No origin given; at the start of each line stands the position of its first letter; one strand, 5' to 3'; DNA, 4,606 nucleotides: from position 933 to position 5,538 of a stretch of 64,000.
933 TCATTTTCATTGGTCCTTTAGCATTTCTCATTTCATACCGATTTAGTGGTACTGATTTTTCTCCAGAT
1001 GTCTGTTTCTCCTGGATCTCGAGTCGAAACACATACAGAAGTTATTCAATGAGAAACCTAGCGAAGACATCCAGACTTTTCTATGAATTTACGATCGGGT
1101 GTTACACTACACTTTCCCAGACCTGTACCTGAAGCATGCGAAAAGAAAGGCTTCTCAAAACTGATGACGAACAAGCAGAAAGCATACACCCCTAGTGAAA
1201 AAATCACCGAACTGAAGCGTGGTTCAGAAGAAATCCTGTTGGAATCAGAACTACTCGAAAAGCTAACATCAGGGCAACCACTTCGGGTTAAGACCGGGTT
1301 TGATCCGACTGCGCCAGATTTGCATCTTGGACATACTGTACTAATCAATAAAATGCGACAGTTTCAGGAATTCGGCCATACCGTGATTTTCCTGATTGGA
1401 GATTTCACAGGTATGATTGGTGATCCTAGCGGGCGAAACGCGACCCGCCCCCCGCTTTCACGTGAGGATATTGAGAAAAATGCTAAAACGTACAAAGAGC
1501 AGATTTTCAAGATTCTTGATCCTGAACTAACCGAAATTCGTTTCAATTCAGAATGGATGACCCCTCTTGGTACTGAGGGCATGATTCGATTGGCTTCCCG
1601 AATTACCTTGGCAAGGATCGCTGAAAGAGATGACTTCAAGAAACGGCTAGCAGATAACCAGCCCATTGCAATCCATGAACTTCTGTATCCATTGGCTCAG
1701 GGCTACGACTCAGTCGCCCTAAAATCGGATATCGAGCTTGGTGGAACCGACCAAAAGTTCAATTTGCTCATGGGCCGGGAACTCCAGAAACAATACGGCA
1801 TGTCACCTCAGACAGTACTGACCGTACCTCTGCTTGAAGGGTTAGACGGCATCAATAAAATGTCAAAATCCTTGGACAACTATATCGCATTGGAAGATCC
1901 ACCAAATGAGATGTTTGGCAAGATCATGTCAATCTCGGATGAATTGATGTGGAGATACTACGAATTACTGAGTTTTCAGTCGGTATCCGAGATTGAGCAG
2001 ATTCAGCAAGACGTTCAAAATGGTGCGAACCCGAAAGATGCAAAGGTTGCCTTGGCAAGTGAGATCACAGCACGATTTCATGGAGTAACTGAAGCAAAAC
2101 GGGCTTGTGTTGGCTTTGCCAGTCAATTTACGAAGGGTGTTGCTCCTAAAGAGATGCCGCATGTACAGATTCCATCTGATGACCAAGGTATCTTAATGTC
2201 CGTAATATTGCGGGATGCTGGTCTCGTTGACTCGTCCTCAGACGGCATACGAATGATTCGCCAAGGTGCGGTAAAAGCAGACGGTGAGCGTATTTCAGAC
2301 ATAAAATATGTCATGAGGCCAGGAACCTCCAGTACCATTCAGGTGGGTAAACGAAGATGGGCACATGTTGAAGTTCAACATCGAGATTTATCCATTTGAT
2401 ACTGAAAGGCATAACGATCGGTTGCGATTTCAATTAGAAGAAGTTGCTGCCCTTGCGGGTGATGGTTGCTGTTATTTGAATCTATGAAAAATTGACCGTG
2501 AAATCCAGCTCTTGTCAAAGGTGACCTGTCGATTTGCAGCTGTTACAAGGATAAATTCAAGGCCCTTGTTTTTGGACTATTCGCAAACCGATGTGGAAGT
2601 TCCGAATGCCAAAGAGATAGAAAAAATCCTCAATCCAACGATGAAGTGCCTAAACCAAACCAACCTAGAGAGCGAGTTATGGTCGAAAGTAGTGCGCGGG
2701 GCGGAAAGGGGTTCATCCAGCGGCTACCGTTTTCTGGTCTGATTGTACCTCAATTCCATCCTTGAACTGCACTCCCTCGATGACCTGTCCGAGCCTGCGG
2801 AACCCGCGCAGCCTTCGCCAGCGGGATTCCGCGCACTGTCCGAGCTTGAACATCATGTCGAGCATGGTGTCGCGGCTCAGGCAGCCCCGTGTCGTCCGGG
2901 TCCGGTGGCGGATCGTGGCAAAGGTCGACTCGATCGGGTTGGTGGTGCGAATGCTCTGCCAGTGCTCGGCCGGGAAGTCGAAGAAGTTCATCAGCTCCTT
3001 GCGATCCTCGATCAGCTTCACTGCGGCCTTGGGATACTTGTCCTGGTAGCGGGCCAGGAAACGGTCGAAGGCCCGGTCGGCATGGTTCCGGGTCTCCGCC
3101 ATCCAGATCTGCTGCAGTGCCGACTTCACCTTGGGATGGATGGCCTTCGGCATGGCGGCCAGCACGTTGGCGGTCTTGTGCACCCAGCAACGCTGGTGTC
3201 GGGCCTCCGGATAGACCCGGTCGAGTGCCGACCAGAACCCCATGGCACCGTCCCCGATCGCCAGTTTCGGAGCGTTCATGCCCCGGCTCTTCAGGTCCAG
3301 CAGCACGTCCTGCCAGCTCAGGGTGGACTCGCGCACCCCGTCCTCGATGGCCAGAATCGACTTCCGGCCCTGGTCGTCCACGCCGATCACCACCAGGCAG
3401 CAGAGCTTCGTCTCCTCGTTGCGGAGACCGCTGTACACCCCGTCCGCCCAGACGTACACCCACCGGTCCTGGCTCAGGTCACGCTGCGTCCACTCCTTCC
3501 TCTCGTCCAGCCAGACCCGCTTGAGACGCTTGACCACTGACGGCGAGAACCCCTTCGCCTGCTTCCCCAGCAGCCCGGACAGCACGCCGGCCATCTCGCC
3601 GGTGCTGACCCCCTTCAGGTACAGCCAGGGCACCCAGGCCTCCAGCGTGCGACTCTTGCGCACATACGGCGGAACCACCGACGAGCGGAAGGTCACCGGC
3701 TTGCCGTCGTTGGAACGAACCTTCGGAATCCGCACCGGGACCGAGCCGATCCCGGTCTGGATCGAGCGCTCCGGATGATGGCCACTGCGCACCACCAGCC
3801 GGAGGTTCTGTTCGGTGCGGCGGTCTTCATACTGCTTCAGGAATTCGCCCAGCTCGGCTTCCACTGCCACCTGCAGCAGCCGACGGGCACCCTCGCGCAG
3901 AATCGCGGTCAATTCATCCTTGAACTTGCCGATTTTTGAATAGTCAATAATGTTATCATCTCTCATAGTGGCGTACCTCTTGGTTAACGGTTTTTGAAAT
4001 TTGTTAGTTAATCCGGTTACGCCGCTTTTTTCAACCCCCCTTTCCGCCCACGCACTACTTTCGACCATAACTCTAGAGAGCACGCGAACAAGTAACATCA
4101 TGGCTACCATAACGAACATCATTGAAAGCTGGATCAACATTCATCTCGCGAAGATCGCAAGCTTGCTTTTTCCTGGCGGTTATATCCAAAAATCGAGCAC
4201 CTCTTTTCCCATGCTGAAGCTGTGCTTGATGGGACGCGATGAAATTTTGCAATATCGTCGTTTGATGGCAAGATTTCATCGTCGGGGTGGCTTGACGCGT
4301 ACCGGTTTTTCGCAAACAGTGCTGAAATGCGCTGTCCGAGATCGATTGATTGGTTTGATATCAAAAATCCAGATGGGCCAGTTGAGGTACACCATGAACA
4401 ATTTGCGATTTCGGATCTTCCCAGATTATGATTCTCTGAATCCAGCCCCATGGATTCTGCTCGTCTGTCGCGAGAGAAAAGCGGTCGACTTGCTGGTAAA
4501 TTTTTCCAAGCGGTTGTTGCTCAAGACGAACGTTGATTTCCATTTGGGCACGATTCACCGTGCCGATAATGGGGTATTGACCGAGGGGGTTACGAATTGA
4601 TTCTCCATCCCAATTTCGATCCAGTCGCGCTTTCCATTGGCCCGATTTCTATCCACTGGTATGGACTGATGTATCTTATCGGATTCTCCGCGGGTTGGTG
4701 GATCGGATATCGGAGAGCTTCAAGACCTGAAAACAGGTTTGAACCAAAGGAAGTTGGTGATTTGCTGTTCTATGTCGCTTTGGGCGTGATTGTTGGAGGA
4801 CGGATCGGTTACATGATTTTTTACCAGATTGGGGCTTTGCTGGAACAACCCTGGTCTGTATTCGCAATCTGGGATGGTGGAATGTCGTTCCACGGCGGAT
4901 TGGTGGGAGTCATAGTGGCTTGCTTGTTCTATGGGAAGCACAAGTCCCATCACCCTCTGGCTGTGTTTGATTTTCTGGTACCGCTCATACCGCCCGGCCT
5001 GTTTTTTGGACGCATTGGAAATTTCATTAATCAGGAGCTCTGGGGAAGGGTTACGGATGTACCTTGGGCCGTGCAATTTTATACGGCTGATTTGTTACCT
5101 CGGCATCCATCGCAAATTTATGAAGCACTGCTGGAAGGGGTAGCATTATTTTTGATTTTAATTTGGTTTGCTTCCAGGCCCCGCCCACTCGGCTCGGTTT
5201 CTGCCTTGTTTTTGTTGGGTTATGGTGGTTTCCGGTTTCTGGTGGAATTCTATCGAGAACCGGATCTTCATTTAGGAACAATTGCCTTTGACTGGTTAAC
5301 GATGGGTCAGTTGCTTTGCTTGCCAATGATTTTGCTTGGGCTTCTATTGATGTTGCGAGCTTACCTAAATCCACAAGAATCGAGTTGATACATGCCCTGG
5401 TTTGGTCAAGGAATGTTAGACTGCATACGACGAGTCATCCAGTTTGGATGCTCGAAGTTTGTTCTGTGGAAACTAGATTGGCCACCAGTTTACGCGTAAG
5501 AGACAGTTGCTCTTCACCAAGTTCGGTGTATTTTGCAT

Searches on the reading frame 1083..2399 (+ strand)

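Call 13: search_protein_families(library=pfam, proteins=[window:1083-2399:+], max_evalue=0.001)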
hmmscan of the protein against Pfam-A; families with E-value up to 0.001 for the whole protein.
window:1083-2399:+ (438 aa): 2 families
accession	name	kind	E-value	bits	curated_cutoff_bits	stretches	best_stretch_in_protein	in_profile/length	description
PF00579.31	tRNA-synt_1b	-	7.8e-82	275.3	21.1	1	64-341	3-283/292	tRNA synthetases class I (W and Y)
PF22421.1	SYY_C-terminal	-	4.9e-05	23.6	27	1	356-413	7-62/83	Tyrosine--tRNA ligase SYY-like C-terminal domain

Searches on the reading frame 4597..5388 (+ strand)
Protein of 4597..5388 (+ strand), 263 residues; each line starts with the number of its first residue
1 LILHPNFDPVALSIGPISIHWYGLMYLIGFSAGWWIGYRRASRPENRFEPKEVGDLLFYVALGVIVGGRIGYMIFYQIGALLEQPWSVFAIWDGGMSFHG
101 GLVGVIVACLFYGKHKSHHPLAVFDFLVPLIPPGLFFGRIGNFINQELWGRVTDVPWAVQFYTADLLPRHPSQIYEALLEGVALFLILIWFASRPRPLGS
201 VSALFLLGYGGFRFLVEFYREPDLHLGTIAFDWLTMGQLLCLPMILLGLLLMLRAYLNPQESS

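Call 13: search_protein_families(library=pfam, proteins=[window:4597-5388:+], max_evalue=0.001)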
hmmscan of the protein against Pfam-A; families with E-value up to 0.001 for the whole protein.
window:4597-5388:+ (263 aa): 1 family
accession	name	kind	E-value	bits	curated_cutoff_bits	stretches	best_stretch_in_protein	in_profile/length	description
PF01790.23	LGT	-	2.2e-81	273.2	24.9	1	9-253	1-239/240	Prolipoprotein diacylglyceryl transferase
